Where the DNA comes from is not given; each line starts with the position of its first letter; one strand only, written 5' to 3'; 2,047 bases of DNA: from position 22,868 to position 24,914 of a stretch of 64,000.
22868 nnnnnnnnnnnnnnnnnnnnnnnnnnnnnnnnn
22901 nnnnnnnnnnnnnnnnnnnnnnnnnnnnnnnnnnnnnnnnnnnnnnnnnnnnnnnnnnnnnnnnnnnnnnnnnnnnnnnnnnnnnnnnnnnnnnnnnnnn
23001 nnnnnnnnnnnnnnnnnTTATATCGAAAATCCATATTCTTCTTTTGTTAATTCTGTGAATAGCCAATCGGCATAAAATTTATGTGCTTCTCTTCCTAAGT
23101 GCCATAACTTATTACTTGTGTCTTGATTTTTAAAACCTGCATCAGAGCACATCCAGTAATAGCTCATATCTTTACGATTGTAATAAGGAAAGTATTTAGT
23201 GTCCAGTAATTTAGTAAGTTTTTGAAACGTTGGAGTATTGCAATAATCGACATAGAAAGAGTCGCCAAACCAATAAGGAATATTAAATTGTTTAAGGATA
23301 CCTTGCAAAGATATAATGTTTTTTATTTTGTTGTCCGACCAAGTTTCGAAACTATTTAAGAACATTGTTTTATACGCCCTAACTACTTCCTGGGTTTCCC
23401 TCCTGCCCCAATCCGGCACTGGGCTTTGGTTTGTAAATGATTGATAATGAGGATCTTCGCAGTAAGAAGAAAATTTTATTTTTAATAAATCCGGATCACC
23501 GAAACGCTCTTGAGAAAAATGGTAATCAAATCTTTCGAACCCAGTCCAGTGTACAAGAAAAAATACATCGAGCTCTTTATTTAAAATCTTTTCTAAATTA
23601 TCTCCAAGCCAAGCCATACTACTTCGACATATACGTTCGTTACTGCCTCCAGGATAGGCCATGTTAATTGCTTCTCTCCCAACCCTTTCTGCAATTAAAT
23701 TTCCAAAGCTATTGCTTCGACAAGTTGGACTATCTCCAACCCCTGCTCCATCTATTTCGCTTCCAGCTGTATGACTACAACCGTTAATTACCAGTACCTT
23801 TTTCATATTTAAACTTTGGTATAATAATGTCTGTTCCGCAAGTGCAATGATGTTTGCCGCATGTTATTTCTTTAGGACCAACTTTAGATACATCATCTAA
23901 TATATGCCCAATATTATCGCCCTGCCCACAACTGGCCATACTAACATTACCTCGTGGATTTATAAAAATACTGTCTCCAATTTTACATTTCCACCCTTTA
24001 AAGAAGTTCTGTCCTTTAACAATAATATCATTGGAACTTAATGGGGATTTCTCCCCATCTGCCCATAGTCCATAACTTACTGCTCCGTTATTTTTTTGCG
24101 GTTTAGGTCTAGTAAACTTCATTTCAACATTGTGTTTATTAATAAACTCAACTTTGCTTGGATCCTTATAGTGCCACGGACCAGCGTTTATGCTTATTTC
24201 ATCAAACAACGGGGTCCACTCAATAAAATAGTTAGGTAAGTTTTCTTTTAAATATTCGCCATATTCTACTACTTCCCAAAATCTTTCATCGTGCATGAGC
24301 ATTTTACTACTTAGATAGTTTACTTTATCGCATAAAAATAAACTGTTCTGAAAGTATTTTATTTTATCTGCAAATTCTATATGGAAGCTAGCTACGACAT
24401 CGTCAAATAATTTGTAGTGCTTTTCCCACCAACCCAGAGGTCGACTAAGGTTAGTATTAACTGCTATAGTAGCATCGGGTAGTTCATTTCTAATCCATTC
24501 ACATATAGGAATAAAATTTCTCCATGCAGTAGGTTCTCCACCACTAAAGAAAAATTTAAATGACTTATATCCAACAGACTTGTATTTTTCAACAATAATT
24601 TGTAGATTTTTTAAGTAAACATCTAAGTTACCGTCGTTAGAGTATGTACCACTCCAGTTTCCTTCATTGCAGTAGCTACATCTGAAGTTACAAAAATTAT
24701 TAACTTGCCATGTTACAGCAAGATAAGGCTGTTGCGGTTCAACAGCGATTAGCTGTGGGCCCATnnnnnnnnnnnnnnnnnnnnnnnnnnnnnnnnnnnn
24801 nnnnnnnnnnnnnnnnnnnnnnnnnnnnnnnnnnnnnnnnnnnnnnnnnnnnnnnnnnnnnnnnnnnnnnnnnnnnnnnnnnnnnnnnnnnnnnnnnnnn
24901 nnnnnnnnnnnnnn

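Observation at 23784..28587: Tandem array of four radical-SAM enzymes, three with an undescribed N-terminal Cys/His domain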

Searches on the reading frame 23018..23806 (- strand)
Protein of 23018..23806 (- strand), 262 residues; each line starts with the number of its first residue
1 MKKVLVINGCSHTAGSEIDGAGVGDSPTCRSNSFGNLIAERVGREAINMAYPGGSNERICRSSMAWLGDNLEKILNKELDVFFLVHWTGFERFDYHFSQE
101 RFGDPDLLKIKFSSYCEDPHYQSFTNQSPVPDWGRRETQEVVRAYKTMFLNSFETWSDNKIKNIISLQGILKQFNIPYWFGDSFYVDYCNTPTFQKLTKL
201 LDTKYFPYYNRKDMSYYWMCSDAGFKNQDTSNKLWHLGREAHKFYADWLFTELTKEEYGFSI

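Call 3: search_protein_families(library=pfam, proteins=[window:23018-23806:-], max_evalue=0.1)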
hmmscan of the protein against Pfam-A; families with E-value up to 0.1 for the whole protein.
window:23018-23806:- (262 aa): 2 families
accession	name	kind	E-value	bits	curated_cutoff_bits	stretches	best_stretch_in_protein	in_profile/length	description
PF19547.4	DUF6071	-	4.1e-08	33.6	27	1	32-185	20-162/247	Family of unknown function (DUF6071)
PF09111.16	SLIDE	-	0.072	13.6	24.8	0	203-257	46-100/116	SLIDE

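Call 4: search_protein_families(library=ncbifam, proteins=[window:23018-23806:-], max_evalue=0.1)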
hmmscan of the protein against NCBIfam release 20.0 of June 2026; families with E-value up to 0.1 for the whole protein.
window:23018-23806:- (262 aa): 0 families

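Call 5: search_protein_families(library=phrogs, proteins=[window:23018-23806:-], max_evalue=0.001)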
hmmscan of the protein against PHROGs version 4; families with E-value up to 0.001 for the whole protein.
window:23018-23806:- (262 aa): 0 families

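Call 88: search_solved_structures(query=A7, max_evalue=1)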
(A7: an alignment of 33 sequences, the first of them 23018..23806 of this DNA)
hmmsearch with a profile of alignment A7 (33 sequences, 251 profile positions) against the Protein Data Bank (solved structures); distinct sequences matched with E-value up to 1: 18.
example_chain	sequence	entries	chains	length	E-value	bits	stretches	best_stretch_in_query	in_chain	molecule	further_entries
9otv_A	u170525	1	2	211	0.0043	20.3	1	7-50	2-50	Lysophospholipase L1-like esterase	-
4rw0_A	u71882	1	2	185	0.012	18.8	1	9-77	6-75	Lipolytic protein G-D-S-L family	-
3p94_A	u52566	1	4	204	0.032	17.5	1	143-238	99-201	GDSL-like Lipase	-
4rsh_A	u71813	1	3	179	0.033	17.4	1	7-51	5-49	Lipolytic protein G-D-S-L family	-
4ppy_A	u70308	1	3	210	0.059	16.6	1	127-238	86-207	Putative acylhydrolase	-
6lfc_A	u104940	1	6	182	0.1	15.8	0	7-57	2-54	Acyl-CoA thioesterase I also functions as protease I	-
9g8s_q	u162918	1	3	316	0.11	15.7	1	111-190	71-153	XkdQ-related protein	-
6lfb_A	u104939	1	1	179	0.12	15.6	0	7-57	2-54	Acyl-CoA thioesterase I also functions as protease I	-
5tid_A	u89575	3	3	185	0.16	15.2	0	7-58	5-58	Acyl-CoA thioesterase I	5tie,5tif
5tic_A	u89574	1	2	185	0.19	14.9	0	7-57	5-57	Acyl-CoA thioesterase I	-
3d1c_A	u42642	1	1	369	0.19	14.9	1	74-183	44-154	Flavin-containing Putative Monooxygenase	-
3u37_A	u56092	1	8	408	0.27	14.5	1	184-238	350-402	Acetyl-xylan esterase Est2A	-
6v8i_AE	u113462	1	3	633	0.29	14.3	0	9-50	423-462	Tail-Associated Lysin, gp59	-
1ivn_A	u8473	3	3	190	0.29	14.3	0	7-57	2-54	Thioesterase I | Acyl-CoA thioesterase I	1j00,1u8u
1jrl_A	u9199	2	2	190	0.3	14.3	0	7-57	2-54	Acyl-CoA Thioesterase I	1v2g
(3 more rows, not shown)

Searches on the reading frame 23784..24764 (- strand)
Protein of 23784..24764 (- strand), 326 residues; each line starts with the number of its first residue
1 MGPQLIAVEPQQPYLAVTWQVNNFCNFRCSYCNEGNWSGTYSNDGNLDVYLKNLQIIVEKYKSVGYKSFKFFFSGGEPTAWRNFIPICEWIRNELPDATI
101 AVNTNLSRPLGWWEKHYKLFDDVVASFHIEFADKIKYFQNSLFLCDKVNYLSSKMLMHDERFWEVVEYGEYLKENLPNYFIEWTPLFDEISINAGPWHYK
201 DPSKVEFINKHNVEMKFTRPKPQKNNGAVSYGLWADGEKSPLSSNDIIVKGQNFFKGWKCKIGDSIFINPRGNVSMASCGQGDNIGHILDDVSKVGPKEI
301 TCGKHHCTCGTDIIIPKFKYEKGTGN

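Call 3: search_protein_families(library=pfam, proteins=[window:23784-24764:-], max_evalue=0.1)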
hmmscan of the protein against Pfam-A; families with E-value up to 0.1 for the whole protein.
window:23784-24764:- (326 aa): 2 families
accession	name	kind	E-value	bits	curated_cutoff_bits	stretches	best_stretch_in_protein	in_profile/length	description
PF04055.27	Radical_SAM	-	4.9e-08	33.7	29.5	1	21-122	3-99/166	Radical SAM superfamily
PF13353.11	Fer4_12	-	0.0045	17.7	22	1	25-104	15-90/137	4Fe-4S single cluster domain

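Call 4: search_protein_families(library=ncbifam, proteins=[window:23784-24764:-], max_evalue=0.1)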
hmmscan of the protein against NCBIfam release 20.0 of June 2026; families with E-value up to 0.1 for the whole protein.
window:23784-24764:- (326 aa): 39 families (the best 25 are shown)
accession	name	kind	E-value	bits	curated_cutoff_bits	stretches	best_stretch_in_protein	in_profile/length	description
NF033640.1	N_Twi_rSAM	subfamily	9.2e-08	31.6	170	1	17-113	113-220/398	twitch domain-containing radical SAM protein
NF038283.1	viperin_w_prok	equivalog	9.3e-08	31.6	180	1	15-105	2-93/281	viperin family antiviral radical SAM protein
TIGR02666.1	moaA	equivalog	2.7e-06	26.6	284.05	1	21-105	16-99/336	GTP 3',8-cyclase MoaA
TIGR02668.1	moaA_archaeal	equivalog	3.2e-06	26.4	325.25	1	19-105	14-93/303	GTP 3',8-cyclase MoaA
NF001199.0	PRK00164.2-1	equivalog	4.8e-06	25.9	231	1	20-103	17-95/308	GTP 3',8-cyclase MoaA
TIGR04068.1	rSAM_ocin_clost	equivalog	4.9e-05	22.4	500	1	16-97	85-168/462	Cys-rich peptide radical SAM maturase CcpM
NF038073.1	rSAM_STM4011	subfamily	5.6e-05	22.5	200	1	24-147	11-132/278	STM4011 family radical SAM protein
NF047865.1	rSAM_PapB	equivalog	6.6e-05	22.3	340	1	16-83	4-69/330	PapB family radical SAM/SPASM ranthipeptide maturase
TIGR02495.1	NrdG2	equivalog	6.8e-05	22.3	131.15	1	25-109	26-102/193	anaerobic ribonucleoside-triphosphate reductase activating protein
TIGR04054.1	rSAM_NirJ1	equivalog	0.00061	18.5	650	1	16-106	37-121/387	putative heme d1 biosynthesis radical SAM protein NirJ1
NF045574.1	sacti_mat_StsB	exception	0.00062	18.7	625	1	16-127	97-201/466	StsB family radical SAM/SPASM domain sactipeptide maturase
TIGR03963.1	rSAM_QueE_Clost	equivalog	0.0007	19.3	260.1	1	23-113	27-109/219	putative 7-carboxy-7-deazaguanine synthase QueE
TIGR03977.1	rSAM_pair_HxsC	equivalog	0.0014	17.6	267.9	1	21-105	31-107/292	His-Xaa-Ser system radical SAM maturase HxsC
TIGR04115.1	rSAM_Cxxx_rpt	equivalog_domain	0.0017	17.9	350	1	16-95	3-81/359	radical SAM peptide maturase, CXXX-repeat target family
TIGR04317.1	W_rSAM_matur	equivalog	0.0017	17.6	380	1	21-105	10-87/349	tungsten cofactor oxidoreductase radical SAM maturase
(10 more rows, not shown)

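Call 5: search_protein_families(library=phrogs, proteins=[window:23784-24764:-], max_evalue=0.001)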
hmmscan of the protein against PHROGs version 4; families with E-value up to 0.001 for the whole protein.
window:23784-24764:- (326 aa): 3 families
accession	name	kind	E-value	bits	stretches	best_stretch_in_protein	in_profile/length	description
phrog_13987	-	other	2.4e-09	37.9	1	14-181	14-169/274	radical SAM domain-containing protein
phrog_1802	-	other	2e-07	31.3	1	11-127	40-163/556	radical SAM domain-containing protein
phrog_27238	-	other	0.0008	19.6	1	22-108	30-107/338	radical SAM domain-containing protein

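Call 14: search_solved_structures(query=window:23784-24764:-, max_evalue=1, show_alignments=1)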
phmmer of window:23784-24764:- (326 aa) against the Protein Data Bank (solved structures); distinct sequences matched with E-value up to 1: 14.
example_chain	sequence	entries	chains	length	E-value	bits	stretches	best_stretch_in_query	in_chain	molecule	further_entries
7oyu_A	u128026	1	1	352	0.022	17.1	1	121-262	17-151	Putrescine-binding periplasmic protein PotF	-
7oyx_A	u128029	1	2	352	0.023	17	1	121-262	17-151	Putrescine-binding periplasmic protein PotF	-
7oys_A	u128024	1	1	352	0.071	15.4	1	121-262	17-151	Putrescine-binding periplasmic protein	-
1a99_A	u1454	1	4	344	0.075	15.3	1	121-262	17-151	PUTRESCINE-BINDING PROTEIN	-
8at0_A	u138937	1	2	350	0.076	15.3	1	121-262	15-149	Putrescine-binding periplasmic protein PotF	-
6ye0_B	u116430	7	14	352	0.079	15.3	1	121-262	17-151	Putrescine-binding periplasmic protein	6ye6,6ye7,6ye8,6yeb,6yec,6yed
7oyz_A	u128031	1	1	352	0.085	15.1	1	121-262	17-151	Putrescine-binding periplasmic protein PotF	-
7oyy_A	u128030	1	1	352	0.087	15.1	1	121-262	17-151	Putrescine-binding periplasmic protein PotF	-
8asz_A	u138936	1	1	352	0.096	15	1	122-262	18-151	Putrescine-binding periplasmic protein PotF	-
7oyt_A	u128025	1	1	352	0.12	14.7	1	122-262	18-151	Putrescine-binding periplasmic protein PotF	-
7oyw_A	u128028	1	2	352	0.12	14.6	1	122-262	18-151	Putrescine-binding periplasmic protein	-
7jv7_B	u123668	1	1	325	0.2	13.9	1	108-167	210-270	CTD kinase subunit beta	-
7oyv_A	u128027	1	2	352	0.23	13.7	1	194-262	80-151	Putrescine-binding periplasmic protein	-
2d8y_A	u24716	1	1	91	0.42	12.9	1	10-43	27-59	EPLIN protein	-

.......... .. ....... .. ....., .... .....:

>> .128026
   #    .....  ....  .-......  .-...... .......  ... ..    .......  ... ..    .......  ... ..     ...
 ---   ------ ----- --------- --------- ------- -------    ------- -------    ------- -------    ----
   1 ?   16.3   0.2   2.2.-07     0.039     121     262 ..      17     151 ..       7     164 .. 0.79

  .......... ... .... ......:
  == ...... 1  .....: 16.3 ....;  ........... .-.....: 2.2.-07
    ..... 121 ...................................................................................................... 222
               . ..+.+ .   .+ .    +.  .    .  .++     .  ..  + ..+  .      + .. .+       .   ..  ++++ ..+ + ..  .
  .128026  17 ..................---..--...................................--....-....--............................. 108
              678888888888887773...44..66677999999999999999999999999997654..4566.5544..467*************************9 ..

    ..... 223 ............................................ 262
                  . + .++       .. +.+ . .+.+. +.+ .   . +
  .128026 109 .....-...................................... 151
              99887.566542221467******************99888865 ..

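Call 28: find_homologous_proteins(query=window:23784-24764:-, max_evalue=0.00001)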
Query window:23784-24764:- (326 aa): 558 proteins with E <= 0.00001 among 1005 candidates; the best 120 are listed.
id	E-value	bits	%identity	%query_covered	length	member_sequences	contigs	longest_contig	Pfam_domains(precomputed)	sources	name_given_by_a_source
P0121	5.6e-213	725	90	100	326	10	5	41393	PF04055.28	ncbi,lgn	-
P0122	1.4e-186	638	79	100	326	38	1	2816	PF04055.28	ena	-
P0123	7.4e-186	635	78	100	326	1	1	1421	PF04055.28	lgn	-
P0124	1.8e-184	631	79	98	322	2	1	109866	PF04055.28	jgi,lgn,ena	jgi:organic radical activating enzyme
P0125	1.6e-174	598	74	98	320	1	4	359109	PF04055.28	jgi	jgi:organic radical activating enzyme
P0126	1.0e-173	596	74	100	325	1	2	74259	PF04055.28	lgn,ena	-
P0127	1.4e-173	595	75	97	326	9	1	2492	PF04055.28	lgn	-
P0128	7.2e-173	593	71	100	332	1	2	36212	PF04055.28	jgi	jgi:organic radical activating enzyme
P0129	1.6e-172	592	73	98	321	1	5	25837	PF04055.28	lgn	-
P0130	1.6e-172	592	74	98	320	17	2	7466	PF04055.28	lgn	-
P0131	1.9e-172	591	75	98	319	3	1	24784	PF04055.28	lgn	-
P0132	2.4e-172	591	72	98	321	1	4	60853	PF04055.28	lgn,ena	-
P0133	3.5e-172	590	73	98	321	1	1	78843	PF04055.28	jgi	-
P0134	3.9e-172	590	72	98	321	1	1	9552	PF04055.28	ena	-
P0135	4.3e-172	590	73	98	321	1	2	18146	PF04055.28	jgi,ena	jgi:organic radical activating enzyme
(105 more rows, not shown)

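Call 35: predict_structure(alignment_id=A3)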
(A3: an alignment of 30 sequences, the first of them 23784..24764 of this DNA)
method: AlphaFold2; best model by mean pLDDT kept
length: 326 residues; sequences in the alignment: 30
mean_pLDDT: 74.4   pTM: 0.78
mean pLDDT of the five models: 74.4, 73.7, 73.5, 68.5, 65.4
residues with pLDDT >= 90: 78; 70-90: 133; 50-70: 67; < 50: 48
segments of 3 or more residues with pLDDT < 50: 22-38, 188-194, 278-286, 303-312, 322-326
pLDDT, mean of each block of 10 residues (from residue 1): 72 78 41 43 75 88 88 78 91 92 90 96 87 92 94 88 95 95 67 56 86 87 75 83 62 58 68 60 47 67 48 57 36
secondary structure, 60 per line:
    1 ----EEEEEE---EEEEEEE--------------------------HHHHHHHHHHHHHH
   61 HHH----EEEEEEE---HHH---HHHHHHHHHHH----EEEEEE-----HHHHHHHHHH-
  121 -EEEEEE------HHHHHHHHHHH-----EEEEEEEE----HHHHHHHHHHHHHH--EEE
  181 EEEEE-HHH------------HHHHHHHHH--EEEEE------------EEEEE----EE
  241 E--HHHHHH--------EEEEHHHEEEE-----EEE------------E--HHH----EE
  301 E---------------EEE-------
elements in order: E5-10 E14-20 H47-63 E68-74 H84-94 E99-104 H110-119 E122-127 H134-144 E150-157 H162-175 E178-185 H202-210 E213-217 E230-234 E239-241 H244-249 E258-261 E265-268 E274-276 E299-301 E317-319

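Call 38: search_dna_similar(query=window:23784-24764:-, collection=phages, mode=protein, max_rows=25)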
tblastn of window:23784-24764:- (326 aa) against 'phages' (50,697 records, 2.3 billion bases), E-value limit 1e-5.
No match.

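Call 89: search_solved_structures(query=A3, max_evalue=0.1)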
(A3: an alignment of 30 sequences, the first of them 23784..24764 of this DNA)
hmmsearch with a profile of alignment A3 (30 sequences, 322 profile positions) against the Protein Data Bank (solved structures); distinct sequences matched with E-value up to 0.1: 2.
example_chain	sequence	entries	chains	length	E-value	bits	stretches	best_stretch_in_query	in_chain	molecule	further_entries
2fb2_A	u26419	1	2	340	0.066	15.9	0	17-84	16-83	Molybdenum cofactor biosynthesis protein A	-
1tv7_A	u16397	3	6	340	0.097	15.3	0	18-84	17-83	Molybdenum cofactor biosynthesis protein A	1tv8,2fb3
